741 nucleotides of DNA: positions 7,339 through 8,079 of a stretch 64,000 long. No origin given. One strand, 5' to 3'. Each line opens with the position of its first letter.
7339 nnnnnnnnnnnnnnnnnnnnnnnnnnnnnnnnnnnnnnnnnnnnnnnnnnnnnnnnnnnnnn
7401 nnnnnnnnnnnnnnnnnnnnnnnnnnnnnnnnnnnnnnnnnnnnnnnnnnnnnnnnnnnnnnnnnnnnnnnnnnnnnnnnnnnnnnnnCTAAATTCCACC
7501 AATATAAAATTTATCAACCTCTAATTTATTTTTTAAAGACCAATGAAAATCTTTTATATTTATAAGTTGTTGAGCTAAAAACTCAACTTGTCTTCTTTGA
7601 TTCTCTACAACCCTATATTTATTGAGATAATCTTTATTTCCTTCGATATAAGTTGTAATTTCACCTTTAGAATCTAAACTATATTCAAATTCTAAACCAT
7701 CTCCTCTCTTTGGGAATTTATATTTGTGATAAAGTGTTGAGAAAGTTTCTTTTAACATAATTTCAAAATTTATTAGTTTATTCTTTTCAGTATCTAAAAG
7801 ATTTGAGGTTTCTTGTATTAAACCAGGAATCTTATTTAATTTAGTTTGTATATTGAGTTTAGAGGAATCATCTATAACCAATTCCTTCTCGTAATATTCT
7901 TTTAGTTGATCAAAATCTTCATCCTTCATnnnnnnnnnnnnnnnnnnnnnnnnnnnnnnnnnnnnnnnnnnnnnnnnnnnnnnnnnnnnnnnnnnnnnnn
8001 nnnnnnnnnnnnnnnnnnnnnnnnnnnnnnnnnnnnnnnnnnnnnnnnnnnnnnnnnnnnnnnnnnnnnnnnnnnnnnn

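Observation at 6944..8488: ~130-bp inverted repeats bracketing the uvsY locus, each containing a tRNA T-arm-like motif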

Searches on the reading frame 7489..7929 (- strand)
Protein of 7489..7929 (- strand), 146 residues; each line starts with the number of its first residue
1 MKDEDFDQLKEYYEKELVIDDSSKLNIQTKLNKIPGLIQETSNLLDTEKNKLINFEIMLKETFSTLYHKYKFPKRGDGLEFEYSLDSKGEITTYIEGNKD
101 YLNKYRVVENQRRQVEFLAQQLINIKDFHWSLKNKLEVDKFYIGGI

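Call 15: find_related_loci(query=window:7489-7929:-, collection=viral_contigs, flank=6000)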
Query window:7489-7929:- (146 aa) in viral_contigs; peptide patterns used: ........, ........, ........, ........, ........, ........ (x = any residue, [..] = any of these).
50 stretches matched a pattern; 3 encode a relative of the query (tblastn E <= 1e-3); 3 distinct loci.
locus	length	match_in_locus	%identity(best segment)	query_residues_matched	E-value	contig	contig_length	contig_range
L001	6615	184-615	49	1-144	2e-41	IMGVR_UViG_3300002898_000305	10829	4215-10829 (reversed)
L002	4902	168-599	49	1-144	2e-41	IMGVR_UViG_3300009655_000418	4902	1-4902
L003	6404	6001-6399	50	1-133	5e-40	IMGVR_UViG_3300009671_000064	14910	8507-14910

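Call 17: find_encoding_contigs(protein=window:7489-7929:-, flank=6000, max_places=10)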
Protein window:7489-7929:- (146 aa): 2 contigs read that carry it; 2 places shown.
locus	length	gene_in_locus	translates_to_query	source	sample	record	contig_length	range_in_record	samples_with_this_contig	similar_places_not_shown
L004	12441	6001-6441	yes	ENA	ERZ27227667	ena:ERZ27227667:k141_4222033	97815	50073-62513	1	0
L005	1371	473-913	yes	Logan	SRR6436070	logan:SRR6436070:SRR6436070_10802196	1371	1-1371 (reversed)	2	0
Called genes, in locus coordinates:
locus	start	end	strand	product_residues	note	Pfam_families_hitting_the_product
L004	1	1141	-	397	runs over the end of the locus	-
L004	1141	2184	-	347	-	PF00149:Metallophos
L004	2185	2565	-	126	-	-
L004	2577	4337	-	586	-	PF02463:SMC_N, PF13476:AAA_23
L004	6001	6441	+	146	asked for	-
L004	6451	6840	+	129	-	-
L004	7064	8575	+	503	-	PF21241:UvsW_N, PF04851:ResIII, PF00270:DEAD, PF18766:SWI2_SNF2, PF00271:Helicase_C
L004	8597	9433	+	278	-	-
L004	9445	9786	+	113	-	-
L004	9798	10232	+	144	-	-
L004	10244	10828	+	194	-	-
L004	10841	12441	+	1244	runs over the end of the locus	PF01833:TIG, PF22842:Pel9A-like_beta_helix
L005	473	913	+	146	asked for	-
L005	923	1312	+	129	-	-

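Call 22: find_homologous_proteins(query=window:7489-7929:-, max_evalue=1e-10)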
Query window:7489-7929:- (146 aa): 1 proteins with E <= 1e-10 among 6 candidates.
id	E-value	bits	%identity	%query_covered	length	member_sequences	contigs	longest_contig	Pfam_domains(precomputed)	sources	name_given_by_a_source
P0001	1.3e-88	312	100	100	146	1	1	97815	-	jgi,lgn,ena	-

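Call 61: search_protein_families(library=phrogs, proteins=[window:7489-7929:-], max_evalue=0.01)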
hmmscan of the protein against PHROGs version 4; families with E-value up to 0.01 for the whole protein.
window:7489-7929:- (146 aa): 1 family
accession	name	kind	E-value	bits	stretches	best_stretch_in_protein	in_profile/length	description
phrog_231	-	DNA, RNA and nucleotide metabolism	5.3e-14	53.7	1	5-144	3-141/142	UvsY-like recombination mediator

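Call 62: search_protein_families(library=pfam, proteins=[window:7489-7929:-], max_evalue=1)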
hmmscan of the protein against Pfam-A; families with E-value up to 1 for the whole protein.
window:7489-7929:- (146 aa): 1 family
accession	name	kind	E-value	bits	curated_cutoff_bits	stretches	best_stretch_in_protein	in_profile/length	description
PF11056.14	UvsY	-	0.016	16.2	22.8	1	13-144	2-127/128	Recombination, repair and ssDNA binding protein UvsY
